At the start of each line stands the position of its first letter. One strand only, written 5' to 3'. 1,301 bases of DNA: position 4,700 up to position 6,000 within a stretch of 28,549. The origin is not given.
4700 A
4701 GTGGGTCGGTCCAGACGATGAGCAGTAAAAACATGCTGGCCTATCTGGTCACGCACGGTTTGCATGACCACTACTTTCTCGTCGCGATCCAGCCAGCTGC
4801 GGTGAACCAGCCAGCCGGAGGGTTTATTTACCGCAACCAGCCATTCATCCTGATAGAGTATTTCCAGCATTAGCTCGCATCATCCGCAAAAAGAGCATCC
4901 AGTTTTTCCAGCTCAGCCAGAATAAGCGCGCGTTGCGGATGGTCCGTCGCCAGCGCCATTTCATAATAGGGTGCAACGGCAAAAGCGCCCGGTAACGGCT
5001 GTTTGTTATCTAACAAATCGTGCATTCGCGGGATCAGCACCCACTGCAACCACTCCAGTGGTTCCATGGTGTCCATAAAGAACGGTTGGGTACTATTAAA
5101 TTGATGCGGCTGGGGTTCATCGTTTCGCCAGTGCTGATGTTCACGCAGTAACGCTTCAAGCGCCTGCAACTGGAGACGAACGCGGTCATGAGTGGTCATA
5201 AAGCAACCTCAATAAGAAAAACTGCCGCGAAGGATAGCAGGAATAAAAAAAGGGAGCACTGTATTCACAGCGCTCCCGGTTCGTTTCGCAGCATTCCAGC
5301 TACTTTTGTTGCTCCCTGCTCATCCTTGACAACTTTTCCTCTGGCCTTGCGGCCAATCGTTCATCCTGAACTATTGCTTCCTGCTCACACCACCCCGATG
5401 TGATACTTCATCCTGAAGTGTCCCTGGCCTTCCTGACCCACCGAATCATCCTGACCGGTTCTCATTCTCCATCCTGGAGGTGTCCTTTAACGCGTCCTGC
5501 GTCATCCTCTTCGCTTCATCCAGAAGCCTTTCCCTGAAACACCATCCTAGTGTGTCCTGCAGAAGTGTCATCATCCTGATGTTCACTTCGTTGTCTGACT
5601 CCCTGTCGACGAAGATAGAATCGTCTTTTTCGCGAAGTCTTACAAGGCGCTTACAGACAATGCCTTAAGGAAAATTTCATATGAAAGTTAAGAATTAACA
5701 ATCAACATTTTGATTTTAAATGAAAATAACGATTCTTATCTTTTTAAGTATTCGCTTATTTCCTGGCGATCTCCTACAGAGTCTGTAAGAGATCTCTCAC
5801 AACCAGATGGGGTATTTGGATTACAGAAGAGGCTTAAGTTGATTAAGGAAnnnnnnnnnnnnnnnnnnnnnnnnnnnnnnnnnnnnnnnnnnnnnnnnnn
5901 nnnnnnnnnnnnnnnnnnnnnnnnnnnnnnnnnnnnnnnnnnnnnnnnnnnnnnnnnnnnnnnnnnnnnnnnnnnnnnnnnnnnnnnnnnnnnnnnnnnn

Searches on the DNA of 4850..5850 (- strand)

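Call 6: search_dna_similar(query=window:4850-5850:-, collection=ecoli_genomes, mode=near, max_rows=10)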
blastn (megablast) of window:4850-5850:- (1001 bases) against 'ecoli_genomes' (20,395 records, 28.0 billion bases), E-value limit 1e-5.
Records with a match: 5426; places in all: 5449; records where one place covers at least 80% of the query: 5403.
Genomes with a match: 5426 of 5426; with a place that covers at least 80% of the query: 5403. Places per genome that has any: lowest 1, median 1, highest 2. On chromosomes: 5448 places; on plasmids: 1.
Best place of each record, by identity: >=99% 3110; 95-99% 2316.
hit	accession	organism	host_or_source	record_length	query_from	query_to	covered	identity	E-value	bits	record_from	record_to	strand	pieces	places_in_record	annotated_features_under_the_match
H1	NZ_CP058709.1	Escherichia coli strain S163-2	Manis javanica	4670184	1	1001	100%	100.0%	0e+0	1849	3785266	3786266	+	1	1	yqcC: YqcC family protein | syd: SecY-interacting protein | truC: tRNA pseudouridine(65) synthase TruC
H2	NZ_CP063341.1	Escherichia coli strain BS90R-A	Homo sapiens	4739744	1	1001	100%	100.0%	0e+0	1849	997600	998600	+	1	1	yqcC: YqcC family protein | syd: SecY-interacting protein | truC: tRNA pseudouridine(65) synthase TruC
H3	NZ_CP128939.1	Escherichia coli strain TUM9754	missing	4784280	1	1001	100%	100.0%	0e+0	1849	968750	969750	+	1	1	yqcC: YqcC family protein | syd: SecY-interacting protein | truC: tRNA pseudouridine(65) synthase TruC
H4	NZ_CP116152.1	Escherichia coli strain DETEC-P61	ICU patient rectal swab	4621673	1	1001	100%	100.0%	0e+0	1849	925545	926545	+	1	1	yqcC: YqcC family protein | syd: SecY-interacting protein | truC: tRNA pseudouridine(65) synthase TruC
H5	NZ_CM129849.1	Escherichia coli strain SW07164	wastewater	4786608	1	1001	100%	100.0%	0e+0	1849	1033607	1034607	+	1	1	yqcC: YqcC family protein | syd: SecY-interacting protein | truC: tRNA pseudouridine(65) synthase TruC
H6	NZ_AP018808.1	Escherichia coli strain E2865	Bos taurus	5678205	1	1001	100%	99.9%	0e+0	1844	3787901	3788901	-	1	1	yqcC: YqcC family protein | syd: SecY-interacting protein | truC: tRNA pseudouridine(65) synthase TruC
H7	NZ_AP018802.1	Escherichia coli strain E2863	Bos taurus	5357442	1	1001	100%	99.9%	0e+0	1844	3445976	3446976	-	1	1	yqcC: YqcC family protein | syd: SecY-interacting protein | truC: tRNA pseudouridine(65) synthase TruC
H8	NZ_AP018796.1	Escherichia coli strain E2855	Bos taurus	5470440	1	1001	100%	99.9%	0e+0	1844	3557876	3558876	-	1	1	yqcC: YqcC family protein | syd: SecY-interacting protein | truC: tRNA pseudouridine(65) synthase TruC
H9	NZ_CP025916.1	Escherichia coli strain 120899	Homo sapiens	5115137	1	1001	100%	99.9%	0e+0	1844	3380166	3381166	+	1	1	yqcC: YqcC family protein | syd: SecY-interacting protein | truC: tRNA pseudouridine(65) synthase TruC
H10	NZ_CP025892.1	Escherichia coli strain 503025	Homo sapiens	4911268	1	1001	100%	99.9%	0e+0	1844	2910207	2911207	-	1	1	yqcC: YqcC family protein | syd: SecY-interacting protein | truC: tRNA pseudouridine(65) synthase TruC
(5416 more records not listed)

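Call 46: search_rna_families(sources=[L081, L082, L084, L085, L086, L087], threshold=gathering)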
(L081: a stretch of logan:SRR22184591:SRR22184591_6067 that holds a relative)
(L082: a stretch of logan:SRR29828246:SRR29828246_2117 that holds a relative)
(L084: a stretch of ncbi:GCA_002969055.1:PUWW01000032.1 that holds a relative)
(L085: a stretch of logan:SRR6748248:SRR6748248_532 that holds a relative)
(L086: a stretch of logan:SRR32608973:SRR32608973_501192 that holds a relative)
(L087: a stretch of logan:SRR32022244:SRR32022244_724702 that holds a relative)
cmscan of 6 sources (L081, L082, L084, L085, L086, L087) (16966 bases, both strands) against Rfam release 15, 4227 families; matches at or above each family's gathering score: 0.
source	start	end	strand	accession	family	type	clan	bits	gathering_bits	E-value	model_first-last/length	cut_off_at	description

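Call 49: search_rna_families(sources=[L081, L082, L084, L086], threshold=evalue, max_evalue=0.01)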
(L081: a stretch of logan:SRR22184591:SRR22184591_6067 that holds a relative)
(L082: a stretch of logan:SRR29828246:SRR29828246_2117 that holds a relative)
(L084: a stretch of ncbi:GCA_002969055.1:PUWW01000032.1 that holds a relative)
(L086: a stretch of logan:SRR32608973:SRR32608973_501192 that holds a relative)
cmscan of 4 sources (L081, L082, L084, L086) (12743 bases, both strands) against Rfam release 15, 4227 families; matches with E-value up to 0.01: 3.
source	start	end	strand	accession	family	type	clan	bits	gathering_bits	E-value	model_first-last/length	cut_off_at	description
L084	1383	1639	+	RF00018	CsrB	Gene; sRNA;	CL00106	65.4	71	6.2e-16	1-356/356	no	CsrB/RsmB RNA family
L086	115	466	+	RF00018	CsrB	Gene; sRNA;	CL00106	48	71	1.2e-10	1-356/356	no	CsrB/RsmB RNA family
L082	1597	1937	+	RF00018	CsrB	Gene; sRNA;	CL00106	46.1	71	4.6e-10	1-356/356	no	CsrB/RsmB RNA family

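Call 68: search_rna_families(sources=[L094, L095, L096, L089, L090, L091, L092, L088], threshold=evalue, max_evalue=0.01)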
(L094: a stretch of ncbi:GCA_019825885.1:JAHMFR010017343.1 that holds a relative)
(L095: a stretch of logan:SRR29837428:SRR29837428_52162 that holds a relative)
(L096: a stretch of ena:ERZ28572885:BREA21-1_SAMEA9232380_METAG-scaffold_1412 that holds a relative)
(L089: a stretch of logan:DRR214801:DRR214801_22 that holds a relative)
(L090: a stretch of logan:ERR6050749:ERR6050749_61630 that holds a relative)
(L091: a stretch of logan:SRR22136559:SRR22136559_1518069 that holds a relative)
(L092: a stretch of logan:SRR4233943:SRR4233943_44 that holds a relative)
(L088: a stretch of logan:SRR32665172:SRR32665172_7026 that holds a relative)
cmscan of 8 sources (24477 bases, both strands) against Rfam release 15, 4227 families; matches with E-value up to 0.01: 2.
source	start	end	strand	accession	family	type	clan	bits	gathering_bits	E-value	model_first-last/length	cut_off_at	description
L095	1094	1440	+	RF00018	CsrB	Gene; sRNA;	CL00106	249.1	71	2.7e-71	1-356/356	no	CsrB/RsmB RNA family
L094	1116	1467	+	RF00018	CsrB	Gene; sRNA;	CL00106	47.8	71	2.6e-10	1-356/356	no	CsrB/RsmB RNA family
